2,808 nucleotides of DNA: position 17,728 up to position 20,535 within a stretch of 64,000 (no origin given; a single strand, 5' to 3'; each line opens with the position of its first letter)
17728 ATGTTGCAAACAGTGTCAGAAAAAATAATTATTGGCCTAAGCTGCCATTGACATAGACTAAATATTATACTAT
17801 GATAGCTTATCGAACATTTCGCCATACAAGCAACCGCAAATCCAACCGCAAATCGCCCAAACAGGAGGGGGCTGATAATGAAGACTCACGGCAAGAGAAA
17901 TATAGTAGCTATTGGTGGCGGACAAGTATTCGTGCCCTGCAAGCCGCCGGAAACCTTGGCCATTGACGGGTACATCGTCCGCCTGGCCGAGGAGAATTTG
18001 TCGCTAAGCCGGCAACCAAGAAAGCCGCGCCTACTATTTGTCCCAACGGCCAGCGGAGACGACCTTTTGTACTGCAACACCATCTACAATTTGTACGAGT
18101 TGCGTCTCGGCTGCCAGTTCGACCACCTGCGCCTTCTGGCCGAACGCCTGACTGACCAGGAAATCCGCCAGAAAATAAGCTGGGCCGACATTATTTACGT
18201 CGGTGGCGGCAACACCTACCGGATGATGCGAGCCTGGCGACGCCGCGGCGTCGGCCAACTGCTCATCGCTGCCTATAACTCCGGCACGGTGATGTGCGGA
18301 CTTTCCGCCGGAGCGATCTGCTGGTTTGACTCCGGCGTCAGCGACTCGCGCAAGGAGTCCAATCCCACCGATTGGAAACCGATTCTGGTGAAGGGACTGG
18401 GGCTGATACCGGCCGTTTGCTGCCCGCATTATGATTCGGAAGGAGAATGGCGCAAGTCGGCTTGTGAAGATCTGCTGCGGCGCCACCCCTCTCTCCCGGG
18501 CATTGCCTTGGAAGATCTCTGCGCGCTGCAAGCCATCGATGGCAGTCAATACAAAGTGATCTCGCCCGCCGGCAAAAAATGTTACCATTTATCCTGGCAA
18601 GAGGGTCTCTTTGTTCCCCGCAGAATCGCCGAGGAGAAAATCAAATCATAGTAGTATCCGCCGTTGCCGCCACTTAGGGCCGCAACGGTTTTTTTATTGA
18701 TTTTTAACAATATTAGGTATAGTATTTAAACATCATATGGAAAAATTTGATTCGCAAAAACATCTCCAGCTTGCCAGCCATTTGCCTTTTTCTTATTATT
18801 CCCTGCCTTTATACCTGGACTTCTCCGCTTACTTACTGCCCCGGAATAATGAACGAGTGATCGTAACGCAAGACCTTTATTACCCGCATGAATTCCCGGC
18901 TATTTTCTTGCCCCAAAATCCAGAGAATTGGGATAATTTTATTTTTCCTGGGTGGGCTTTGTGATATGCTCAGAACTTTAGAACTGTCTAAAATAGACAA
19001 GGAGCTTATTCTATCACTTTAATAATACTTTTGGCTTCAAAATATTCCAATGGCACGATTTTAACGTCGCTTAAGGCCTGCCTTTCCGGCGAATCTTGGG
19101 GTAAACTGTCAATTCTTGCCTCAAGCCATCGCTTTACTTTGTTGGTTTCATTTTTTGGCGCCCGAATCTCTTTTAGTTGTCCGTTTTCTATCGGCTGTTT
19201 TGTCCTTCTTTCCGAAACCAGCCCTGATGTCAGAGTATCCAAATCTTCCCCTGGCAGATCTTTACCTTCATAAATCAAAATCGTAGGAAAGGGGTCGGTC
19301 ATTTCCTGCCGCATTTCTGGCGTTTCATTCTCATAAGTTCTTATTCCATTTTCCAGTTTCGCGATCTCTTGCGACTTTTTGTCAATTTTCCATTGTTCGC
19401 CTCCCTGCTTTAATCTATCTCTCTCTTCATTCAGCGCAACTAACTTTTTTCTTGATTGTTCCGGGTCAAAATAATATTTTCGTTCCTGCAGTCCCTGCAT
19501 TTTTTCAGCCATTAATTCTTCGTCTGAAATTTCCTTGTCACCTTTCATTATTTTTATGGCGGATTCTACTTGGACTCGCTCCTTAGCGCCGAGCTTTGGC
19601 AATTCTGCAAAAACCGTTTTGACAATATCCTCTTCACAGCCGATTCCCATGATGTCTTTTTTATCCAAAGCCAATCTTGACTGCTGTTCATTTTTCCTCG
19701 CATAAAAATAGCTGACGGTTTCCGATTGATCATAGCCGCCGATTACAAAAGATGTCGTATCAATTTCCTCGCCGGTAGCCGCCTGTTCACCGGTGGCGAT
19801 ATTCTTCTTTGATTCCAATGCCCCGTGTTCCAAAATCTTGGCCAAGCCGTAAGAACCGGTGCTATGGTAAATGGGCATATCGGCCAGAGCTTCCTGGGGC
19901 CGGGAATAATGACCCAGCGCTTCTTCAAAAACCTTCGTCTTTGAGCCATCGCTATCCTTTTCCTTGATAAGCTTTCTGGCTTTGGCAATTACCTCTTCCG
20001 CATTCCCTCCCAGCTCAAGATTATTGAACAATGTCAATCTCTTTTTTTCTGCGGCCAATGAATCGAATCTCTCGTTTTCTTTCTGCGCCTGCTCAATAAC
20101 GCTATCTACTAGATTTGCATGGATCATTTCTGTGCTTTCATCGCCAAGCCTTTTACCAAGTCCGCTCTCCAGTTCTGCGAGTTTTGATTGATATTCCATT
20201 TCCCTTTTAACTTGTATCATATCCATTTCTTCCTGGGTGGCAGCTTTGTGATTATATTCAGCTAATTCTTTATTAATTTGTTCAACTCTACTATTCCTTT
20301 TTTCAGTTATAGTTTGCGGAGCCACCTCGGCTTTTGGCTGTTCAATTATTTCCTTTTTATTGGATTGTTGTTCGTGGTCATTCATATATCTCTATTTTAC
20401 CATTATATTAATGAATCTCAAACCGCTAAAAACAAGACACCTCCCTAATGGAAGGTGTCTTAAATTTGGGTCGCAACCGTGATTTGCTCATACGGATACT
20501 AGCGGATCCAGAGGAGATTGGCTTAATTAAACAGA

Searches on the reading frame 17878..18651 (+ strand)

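Call 27: search_protein_families(library=pfam, proteins=[window:17878-18651:+], max_evalue=0.001)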
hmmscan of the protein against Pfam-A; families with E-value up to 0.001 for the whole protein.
window:17878-18651:+ (257 aa): 1 family
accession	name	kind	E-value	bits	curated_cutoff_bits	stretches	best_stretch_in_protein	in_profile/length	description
PF03575.23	Peptidase_S51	-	5.8e-46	157.2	23.9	1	41-223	23-202/206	Peptidase family S51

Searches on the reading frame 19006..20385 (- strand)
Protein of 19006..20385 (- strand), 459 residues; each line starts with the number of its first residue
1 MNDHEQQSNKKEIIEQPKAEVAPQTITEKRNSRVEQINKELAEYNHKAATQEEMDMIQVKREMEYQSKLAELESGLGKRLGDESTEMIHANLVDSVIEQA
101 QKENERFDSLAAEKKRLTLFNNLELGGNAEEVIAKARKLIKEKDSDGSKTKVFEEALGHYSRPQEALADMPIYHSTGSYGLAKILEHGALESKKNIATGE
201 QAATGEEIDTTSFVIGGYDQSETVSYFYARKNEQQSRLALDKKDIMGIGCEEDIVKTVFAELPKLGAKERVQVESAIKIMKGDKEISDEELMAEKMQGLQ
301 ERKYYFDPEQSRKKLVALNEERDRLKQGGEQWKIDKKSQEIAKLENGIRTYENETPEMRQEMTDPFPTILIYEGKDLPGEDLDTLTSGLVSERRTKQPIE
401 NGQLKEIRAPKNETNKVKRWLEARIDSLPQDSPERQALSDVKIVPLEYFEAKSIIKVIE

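Call 27: search_protein_families(library=pfam, proteins=[window:19006-20385:-], max_evalue=0.001)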
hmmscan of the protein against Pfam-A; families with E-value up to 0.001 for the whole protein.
window:19006-20385:- (459 aa): 1 family
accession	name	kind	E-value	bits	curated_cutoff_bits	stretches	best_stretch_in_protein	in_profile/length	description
PF10557.15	Cullin_Nedd8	-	0.00046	20.7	36.9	0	276-302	10-36/63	Cullin protein neddylation domain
